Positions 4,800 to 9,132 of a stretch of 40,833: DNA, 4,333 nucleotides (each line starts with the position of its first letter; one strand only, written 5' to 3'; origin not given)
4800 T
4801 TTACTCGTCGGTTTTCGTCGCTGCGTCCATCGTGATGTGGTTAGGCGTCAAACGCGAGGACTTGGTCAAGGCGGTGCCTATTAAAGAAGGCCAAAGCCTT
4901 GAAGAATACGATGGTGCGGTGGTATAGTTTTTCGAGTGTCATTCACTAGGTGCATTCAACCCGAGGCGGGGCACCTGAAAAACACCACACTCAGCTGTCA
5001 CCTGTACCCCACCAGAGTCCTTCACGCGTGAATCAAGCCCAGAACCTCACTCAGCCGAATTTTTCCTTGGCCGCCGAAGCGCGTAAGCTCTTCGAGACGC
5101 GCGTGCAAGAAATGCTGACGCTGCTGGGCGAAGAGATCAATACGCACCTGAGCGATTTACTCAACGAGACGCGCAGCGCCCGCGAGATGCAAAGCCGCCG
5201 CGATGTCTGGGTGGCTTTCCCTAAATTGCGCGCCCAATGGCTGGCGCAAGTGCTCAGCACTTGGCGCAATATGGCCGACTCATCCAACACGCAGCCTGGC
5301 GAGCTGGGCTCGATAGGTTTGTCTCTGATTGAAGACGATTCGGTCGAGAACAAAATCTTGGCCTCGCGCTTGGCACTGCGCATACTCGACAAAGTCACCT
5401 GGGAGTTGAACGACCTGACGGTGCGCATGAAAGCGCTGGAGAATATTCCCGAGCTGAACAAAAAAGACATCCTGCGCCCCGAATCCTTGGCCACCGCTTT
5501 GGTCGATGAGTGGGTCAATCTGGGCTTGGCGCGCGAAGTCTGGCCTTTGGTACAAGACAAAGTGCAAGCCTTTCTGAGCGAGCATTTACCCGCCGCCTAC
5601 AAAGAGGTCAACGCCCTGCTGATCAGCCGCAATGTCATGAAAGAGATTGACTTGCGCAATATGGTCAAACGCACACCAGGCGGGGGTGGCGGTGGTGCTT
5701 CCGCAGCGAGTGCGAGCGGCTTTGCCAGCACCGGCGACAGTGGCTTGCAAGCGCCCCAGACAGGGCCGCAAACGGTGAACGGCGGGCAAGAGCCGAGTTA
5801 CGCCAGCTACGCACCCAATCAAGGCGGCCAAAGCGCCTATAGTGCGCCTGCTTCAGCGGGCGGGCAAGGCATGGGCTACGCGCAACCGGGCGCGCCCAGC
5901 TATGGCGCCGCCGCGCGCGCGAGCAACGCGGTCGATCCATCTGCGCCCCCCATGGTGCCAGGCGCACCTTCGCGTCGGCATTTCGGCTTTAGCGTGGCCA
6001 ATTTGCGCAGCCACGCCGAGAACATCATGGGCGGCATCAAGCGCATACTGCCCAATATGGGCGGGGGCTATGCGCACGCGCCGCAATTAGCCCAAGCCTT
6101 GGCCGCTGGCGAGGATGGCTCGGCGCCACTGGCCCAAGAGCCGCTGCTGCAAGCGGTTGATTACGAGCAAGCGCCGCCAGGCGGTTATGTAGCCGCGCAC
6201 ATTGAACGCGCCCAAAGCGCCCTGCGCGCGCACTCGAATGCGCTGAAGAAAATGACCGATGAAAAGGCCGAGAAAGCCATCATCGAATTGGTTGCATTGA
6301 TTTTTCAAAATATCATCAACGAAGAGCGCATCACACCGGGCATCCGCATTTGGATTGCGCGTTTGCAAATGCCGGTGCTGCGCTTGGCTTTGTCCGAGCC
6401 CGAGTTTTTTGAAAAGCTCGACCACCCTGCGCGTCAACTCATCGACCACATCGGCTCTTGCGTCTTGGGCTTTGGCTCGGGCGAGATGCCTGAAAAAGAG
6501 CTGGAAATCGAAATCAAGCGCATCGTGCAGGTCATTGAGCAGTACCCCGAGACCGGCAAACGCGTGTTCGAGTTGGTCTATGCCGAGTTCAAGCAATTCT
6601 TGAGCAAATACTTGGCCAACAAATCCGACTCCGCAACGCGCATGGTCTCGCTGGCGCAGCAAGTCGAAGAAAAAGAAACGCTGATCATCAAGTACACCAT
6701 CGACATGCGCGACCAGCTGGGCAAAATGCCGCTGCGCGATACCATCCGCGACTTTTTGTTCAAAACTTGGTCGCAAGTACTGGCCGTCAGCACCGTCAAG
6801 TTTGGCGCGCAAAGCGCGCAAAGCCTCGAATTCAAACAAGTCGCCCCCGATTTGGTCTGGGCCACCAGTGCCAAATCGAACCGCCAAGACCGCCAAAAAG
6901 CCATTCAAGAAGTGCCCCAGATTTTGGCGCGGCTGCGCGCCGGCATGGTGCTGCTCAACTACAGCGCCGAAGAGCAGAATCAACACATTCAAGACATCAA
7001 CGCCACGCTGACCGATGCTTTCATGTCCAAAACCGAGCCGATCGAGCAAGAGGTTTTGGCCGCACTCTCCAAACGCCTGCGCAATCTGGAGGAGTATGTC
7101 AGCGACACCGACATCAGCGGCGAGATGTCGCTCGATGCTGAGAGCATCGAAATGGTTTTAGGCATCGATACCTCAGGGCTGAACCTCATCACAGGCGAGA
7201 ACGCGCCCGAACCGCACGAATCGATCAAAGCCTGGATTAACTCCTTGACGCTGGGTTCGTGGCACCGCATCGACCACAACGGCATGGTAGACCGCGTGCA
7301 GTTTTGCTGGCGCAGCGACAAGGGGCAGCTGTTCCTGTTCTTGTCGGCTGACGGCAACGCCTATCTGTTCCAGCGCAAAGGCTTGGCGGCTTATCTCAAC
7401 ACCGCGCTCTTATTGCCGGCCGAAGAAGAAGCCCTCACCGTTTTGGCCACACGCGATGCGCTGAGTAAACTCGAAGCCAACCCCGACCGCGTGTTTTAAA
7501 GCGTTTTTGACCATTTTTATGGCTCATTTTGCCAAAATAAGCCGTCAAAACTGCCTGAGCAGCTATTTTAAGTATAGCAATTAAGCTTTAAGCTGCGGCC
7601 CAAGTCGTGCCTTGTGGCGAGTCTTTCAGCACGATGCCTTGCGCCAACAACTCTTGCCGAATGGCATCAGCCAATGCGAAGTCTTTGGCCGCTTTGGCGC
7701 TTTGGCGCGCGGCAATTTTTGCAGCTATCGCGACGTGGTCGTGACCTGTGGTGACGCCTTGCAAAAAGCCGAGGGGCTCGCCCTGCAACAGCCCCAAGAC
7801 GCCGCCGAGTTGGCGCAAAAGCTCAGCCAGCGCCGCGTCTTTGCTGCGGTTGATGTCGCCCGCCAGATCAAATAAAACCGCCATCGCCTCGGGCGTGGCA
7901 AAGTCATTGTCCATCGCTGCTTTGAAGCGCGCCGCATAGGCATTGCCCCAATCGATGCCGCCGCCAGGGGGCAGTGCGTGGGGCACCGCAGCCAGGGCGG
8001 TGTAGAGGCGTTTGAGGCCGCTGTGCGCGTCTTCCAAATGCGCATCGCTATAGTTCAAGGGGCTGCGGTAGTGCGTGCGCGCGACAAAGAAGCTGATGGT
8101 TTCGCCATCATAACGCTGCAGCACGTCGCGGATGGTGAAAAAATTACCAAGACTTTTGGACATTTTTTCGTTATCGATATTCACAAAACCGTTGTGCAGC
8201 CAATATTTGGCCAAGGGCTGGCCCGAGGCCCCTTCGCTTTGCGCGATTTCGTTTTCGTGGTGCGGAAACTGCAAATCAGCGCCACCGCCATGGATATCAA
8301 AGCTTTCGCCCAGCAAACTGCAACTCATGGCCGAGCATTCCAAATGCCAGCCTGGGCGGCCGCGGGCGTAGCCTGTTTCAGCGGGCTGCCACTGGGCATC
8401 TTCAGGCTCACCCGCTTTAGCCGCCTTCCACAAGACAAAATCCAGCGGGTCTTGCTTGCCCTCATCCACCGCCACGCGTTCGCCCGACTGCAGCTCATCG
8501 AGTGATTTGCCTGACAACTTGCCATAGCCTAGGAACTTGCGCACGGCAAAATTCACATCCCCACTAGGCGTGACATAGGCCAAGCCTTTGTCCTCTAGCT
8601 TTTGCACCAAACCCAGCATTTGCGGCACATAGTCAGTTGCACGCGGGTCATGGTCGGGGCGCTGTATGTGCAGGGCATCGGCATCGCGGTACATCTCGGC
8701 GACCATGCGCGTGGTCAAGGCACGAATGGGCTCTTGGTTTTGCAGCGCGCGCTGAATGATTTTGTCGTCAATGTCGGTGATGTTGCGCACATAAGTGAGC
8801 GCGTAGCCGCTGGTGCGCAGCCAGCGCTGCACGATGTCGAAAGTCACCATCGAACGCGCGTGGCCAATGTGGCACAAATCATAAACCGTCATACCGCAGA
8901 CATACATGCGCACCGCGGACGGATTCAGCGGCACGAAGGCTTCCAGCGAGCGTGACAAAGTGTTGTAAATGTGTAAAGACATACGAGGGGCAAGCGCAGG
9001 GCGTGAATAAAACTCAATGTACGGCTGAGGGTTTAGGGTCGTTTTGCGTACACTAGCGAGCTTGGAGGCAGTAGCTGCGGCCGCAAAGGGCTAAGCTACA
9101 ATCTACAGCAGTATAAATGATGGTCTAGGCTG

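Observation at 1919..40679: Nine copies of an unannotated intergenic repeat family with a 25-nt asymmetric core (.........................)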

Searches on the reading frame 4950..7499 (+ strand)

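Call 8: search_protein_families(library=ncbifam, proteins=[window:4950-7499:+])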
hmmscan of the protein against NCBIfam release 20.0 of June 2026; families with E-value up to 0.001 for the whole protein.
window:4950-7499:+ (849 aa): 1 family
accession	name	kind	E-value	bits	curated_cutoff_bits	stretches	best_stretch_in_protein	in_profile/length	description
NF058594.1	PacR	exception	1.5e-17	63.4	1200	2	438-666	373-600/752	PacR family protein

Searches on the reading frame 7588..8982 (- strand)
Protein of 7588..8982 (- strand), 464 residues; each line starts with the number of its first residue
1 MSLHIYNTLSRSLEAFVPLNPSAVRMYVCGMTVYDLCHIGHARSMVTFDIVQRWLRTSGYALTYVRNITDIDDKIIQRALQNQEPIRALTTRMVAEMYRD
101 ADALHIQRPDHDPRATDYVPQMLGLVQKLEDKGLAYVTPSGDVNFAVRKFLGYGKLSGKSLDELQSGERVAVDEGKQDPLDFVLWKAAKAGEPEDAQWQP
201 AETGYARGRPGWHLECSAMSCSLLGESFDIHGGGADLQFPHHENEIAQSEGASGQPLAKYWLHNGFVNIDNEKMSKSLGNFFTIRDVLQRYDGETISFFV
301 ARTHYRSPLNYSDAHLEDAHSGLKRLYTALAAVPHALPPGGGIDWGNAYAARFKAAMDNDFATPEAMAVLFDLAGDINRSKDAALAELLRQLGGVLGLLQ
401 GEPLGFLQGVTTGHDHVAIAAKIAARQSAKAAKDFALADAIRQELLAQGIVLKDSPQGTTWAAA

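Call 8: search_protein_families(library=ncbifam, proteins=[window:7588-8982:-])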
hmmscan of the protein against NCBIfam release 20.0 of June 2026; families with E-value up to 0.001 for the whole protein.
window:7588-8982:- (464 aa): 15 families
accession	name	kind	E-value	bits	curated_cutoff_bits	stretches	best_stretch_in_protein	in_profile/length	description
TIGR00435.1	cysS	equivalog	2.5e-160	534.6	340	1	3-462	1-464/466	cysteine--tRNA ligase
NF011108.0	PRK14536.1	equivalog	4.1e-100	335.9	780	2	1-333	1-340/490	cysteine--tRNA ligase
TIGR03447.1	mycothiol_MshC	equivalog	5.2e-79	266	485.1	1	3-383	18-391/411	cysteine--1-D-myo-inosityl 2-amino-2-deoxy-alpha-D-glucopyranoside ligase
NF011107.0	PRK14534.1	equivalog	8.7e-55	186.6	744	1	1-459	1-476/481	cysteine--tRNA ligase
TIGR00398.1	metG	equivalog_domain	1e-11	44.3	336.35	2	254-303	308-357/530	methionine--tRNA ligase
NF008900.0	PRK12267.1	equivalog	2e-10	39.8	598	2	35-118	17-99/648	methionine--tRNA ligase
NF008957.0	PRK12300.1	subfamily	1.2e-09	36.7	677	1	264-330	617-684/946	leucine--tRNA ligase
NF001100.0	PRK00133.1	equivalog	7.7e-07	28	587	0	263-303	320-361/676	methionine--tRNA ligase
NF009687.0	PRK13208.1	equivalog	3.4e-06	25.5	738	0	266-330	527-591/801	valine--tRNA ligase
TIGR00395.1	leuS_arch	equivalog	3.7e-06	25.2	648.5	1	263-328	610-676/938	leucine--tRNA ligase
TIGR00422.1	valS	equivalog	3.3e-05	22.1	612.1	0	268-329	521-583/863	valine--tRNA ligase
TIGR00392.1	ileS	equivalog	6.2e-05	21.4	621.4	1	262-326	599-664/861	isoleucine--tRNA ligase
NF008863.0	PRK11893.2-5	equivalog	0.00026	19.7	551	0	38-108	21-92/531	methionine--tRNA ligase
NF008860.0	PRK11893.2-2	equivalog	0.00028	19.9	761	0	31-99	10-78/583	methionine--tRNA ligase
TIGR00396.1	leuS_bact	equivalog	0.00088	17.5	548.4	0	267-329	599-662/843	leucine--tRNA ligase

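Call 16: find_encoding_contigs(protein=window:7588-8982:-, flank=10000, max_places=6)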
Protein window:7588-8982:- (464 aa): 2 contigs read that carry it; 1 place shown.
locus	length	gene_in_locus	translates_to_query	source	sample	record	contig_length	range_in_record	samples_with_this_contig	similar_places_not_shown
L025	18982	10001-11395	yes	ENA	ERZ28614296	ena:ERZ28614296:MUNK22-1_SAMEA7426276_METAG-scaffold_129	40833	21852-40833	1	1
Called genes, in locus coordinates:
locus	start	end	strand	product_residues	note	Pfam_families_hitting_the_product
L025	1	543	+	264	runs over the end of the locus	-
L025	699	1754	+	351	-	PF01594:AI-2E_transport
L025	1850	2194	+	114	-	PF00829:Ribosomal_L21p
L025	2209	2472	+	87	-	PF01016:Ribosomal_L27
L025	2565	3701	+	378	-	PF01018:GTP1_OBG, PF00009:GTP_EFTU (faint), PF01926:MMR_HSR1, PF02421:FeoB_N, PF03308:MeaB (faint)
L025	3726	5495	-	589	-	-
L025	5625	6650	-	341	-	PF00586:AIRS, PF02769:AIRS_C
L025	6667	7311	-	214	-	-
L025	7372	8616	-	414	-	PF03734:YkuD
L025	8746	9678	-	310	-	PF07719:TPR_2 (faint), PF13371:TPR_9 (faint), PF13428:TPR_14 (faint), PF14559:TPR_19, PF00515:TPR_1 (weak), PF13414:TPR_11, PF13432:TPR_16 (weak), PF24125:Cds6_C, +5 more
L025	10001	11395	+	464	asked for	PF01406:tRNA-synt_1e, PF01921:tRNA-synt_1f (faint), PF09334:tRNA-synt_1g (faint), PF09190:DALR_2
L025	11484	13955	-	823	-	PF07793:DUF1631, PF26671:DUF1631_2nd, PF26672:DUF1631_3rd, PF26670:DUF1631_C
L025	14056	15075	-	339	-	PF07549:Sec_GG (weak), PF02355:SecD_SecF_C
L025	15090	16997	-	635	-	PF13721:SecD-TM1, PF21760:SecD_1st, PF22599:SecDF_P1_head, PF02355:SecD_SecF_C, PF03176:MMPL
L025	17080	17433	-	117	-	PF02699:YajC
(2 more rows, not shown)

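Call 71: find_homologous_proteins(query=window:7588-8982:-, max_evalue=1e-50)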
Query window:7588-8982:- (464 aa): 8000 proteins with E <= 1e-50 among 8000 candidates; the best 120 are listed.
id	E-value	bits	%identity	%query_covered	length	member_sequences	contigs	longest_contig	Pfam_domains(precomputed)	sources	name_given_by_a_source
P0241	0.0e+0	1065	100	100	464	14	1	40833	PF09334.18,PF01406.26,PF01921.25,PF09190.18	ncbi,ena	-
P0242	3.3e-272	921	87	100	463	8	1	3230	PF09334.18,PF01406.26,PF01921.25,PF09190.18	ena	-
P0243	2.2e-270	915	86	100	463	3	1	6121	PF09334.18,PF01406.26,PF01921.25,PF00133.29,PF09190.18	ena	-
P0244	1.4e-269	913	86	100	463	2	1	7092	PF09334.18,PF01406.26,PF01921.25,PF00133.29,PF09190.18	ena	-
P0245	2.1e-252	856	81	100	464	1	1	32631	PF09334.18,PF01406.26,PF01921.25,PF00133.29,PF09190.18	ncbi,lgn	-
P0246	2.8e-248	842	79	100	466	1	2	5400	PF09334.18,PF01406.26,PF01921.25,PF00133.29,PF09190.18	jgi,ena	-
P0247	5.9e-248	841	78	100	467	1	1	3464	PF09334.18,PF01406.26,PF01921.25,PF00133.29,PF09190.18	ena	-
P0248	4.4e-246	835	78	100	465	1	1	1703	PF09334.18,PF01406.26,PF01921.25,PF00133.29,PF09190.18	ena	-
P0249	4.4e-246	835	78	100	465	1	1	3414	PF09334.18,PF01406.26,PF01921.25,PF00133.29,PF09190.18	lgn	-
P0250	4.5e-246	835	78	100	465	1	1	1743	PF09334.18,PF01406.26,PF01921.25,PF00133.29,PF09190.18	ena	-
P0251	6.1e-246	835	78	100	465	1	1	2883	PF09334.18,PF01406.26,PF01921.25,PF00133.29,PF09190.18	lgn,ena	-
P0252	6.2e-246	835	78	100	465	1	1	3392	PF09334.18,PF01406.26,PF01921.25,PF00133.29,PF09190.18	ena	-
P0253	8.1e-246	834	78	100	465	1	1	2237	PF09334.18,PF01406.26,PF01921.25,PF00133.29,PF09190.18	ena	-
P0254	8.1e-246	834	78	100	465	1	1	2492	PF09334.18,PF01406.26,PF01921.25,PF00133.29,PF09190.18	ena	-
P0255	8.4e-246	834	79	100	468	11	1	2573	PF09334.18,PF01406.26,PF01921.25,PF00133.29,PF09190.18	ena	-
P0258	1.2e-245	834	78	100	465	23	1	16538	PF09334.18,PF01406.26,PF01921.25,PF00133.29,PF09190.18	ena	-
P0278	1.1e-228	778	75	100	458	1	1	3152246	PF09334.18,PF01406.26,PF23493.2,PF01921.25,PF00133.29,PF09190.18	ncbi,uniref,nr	ncbi:cysteine--tRNA ligase [Acidovorax sp. HDW3]|uniref:cysteine--tRNA ligase n=1 Tax=Acidovorax sp.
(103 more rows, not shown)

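Call 72: find_encoding_contigs(protein=P0244, flank=6000, max_places=1)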
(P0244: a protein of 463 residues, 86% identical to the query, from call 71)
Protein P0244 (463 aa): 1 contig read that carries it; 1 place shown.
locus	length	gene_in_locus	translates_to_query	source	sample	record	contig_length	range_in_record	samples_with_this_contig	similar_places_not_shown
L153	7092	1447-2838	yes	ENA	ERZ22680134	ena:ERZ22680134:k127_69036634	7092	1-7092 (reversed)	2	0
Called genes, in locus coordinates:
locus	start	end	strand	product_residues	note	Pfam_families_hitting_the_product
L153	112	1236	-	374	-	PF13424:TPR_12 (faint), PF13371:TPR_9 (faint), PF13428:TPR_14 (faint), PF14559:TPR_19, PF00515:TPR_1 (weak), PF13414:TPR_11, PF13432:TPR_16 (weak), PF24125:Cds6_C, +7 more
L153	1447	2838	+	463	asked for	PF01406:tRNA-synt_1e, PF00133:tRNA-synt_1 (faint), PF01921:tRNA-synt_1f (faint), PF09334:tRNA-synt_1g (weak), PF09190:DALR_2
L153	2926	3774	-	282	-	PF26672:DUF1631_3rd, PF26670:DUF1631_C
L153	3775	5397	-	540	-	PF07793:DUF1631, PF26671:DUF1631_2nd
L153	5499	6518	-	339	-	PF07549:Sec_GG (weak), PF02355:SecD_SecF_C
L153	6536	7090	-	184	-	?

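Call 73: find_encoding_contigs(protein=P0245, flank=10000, max_places=1)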
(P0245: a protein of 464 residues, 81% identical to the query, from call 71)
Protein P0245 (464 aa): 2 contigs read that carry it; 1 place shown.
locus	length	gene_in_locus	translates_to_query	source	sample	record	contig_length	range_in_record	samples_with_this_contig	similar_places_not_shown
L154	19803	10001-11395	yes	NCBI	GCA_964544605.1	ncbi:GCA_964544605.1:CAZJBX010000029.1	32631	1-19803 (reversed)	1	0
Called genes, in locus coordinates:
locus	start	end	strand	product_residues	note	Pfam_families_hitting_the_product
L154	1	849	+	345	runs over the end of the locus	PF01594:AI-2E_transport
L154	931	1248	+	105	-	PF00829:Ribosomal_L21p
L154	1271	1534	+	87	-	PF01016:Ribosomal_L27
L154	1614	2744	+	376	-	PF01018:GTP1_OBG, PF01926:MMR_HSR1, PF02421:FeoB_N (weak), PF03308:MeaB (faint)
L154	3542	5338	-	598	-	-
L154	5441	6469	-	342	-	PF00586:AIRS, PF02769:AIRS_C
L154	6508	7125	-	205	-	PF00160:Pro_isomerase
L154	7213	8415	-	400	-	PF03734:YkuD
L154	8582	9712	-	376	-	PF13174:TPR_6 (faint), PF13371:TPR_9 (faint), PF13424:TPR_12 (faint), PF13432:TPR_16 (weak), PF25062:ARM_TT21_N (weak), PF14559:TPR_19 (weak), PF13414:TPR_11 (weak), PF24125:Cds6_C, +5 more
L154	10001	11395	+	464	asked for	PF01406:tRNA-synt_1e, PF01921:tRNA-synt_1f (faint), PF00133:tRNA-synt_1 (faint), PF09334:tRNA-synt_1g (weak), PF09190:DALR_2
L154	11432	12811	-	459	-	PF18073:Zn_ribbon_LapB, PF13481:AAA_25, PF03796:DnaB_C (weak), PF06745:ATPase, PF23442:DUF7125 (weak), PF13401:AAA_22, PF13541:ChlI (weak)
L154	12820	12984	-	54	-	-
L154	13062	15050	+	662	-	PF02518:HATPase_c, PF00204:DNA_gyraseB, PF01751:Toprim, PF00986:DNA_gyraseB_C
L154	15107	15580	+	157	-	PF10604:Polyketide_cyc2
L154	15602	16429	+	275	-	PF00899:ThiF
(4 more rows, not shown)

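Call 74: find_encoding_contigs(protein=P0258, flank=10000, max_places=1)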
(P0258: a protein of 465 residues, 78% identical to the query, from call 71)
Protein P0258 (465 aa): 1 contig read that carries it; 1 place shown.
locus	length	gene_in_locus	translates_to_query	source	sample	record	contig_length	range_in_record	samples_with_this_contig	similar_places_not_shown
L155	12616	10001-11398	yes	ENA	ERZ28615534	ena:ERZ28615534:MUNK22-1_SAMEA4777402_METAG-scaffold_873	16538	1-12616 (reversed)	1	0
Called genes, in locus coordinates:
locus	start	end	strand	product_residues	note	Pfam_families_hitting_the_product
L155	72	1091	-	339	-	PF01479:S4, PF00849:PseudoU_synth_2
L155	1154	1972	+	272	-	PF13512:TPR_18, PF13525:YfiO, PF13432:TPR_16 (weak), PF13174:TPR_6 (faint)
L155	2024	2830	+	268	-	PF02563:Poly_export, PF22461:SLBB_2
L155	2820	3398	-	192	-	PF00551:Formyl_trans_N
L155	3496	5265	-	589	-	-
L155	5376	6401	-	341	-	PF00586:AIRS, PF02769:AIRS_C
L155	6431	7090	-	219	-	PF00160:Pro_isomerase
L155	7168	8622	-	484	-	PF03734:YkuD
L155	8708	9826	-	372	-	PF13424:TPR_12 (faint), PF14559:TPR_19, PF00515:TPR_1 (weak), PF07719:TPR_2 (weak), PF13432:TPR_16 (weak), PF13414:TPR_11, PF13474:SnoaL_3 (weak), PF24125:Cds6_C, +5 more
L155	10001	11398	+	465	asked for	PF01406:tRNA-synt_1e, PF01921:tRNA-synt_1f (faint), PF00133:tRNA-synt_1 (faint), PF09334:tRNA-synt_1g (weak), PF09190:DALR_2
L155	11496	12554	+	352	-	PF01979:Amidohydro_1, PF04909:Amidohydro_2 (weak)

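Call 76: find_encoding_contigs(protein=P0278, flank=10000, max_places=1)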
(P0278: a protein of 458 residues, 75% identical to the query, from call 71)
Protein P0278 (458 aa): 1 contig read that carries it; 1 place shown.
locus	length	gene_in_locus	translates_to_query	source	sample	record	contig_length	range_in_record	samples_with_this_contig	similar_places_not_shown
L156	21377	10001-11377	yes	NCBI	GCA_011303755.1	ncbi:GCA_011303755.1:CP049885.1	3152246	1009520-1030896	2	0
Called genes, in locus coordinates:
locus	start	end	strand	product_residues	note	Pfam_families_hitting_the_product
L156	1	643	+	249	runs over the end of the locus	PF01012:ETF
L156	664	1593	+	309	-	PF01012:ETF, PF00766:ETF_alpha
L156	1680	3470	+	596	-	PF02771:Acyl-CoA_dh_N, PF02770:Acyl-CoA_dh_M, PF00441:Acyl-CoA_dh_1, PF22924:ACOX_C_alpha1 (weak), PF12806:Acyl-CoA_dh_C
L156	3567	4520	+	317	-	PF03060:NMO, PF01070:FMN_dh (faint)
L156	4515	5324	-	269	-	PF06167:Peptidase_M90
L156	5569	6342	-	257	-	PF00149:Metallophos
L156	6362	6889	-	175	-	PF00160:Pro_isomerase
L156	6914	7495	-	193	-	PF00160:Pro_isomerase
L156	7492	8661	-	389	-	PF03734:YkuD, PF24125:Cds6_C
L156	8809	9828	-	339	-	PF13371:TPR_9 (faint), PF13428:TPR_14 (faint), PF13432:TPR_16 (weak), PF14559:TPR_19 (weak), PF00515:TPR_1 (weak), PF13414:TPR_11 (weak), PF13432:TPR_16 (weak), PF24125:Cds6_C, +5 more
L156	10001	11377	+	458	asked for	PF01406:tRNA-synt_1e, PF01921:tRNA-synt_1f (faint), PF00133:tRNA-synt_1 (faint), PF09334:tRNA-synt_1g (weak), PF09190:DALR_2, PF23493:CysS_C (weak)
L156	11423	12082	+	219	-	PF00730:HhH-GPD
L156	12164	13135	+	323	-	PF03255:ACCA, PF01039:Carboxyl_trans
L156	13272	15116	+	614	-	PF02743:dCache_1, PF22673:MCP-like_PDC_1, PF00672:HAMP, PF00015:MCPsignal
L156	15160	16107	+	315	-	PF01171:ATP_bind_3, PF09179:TilS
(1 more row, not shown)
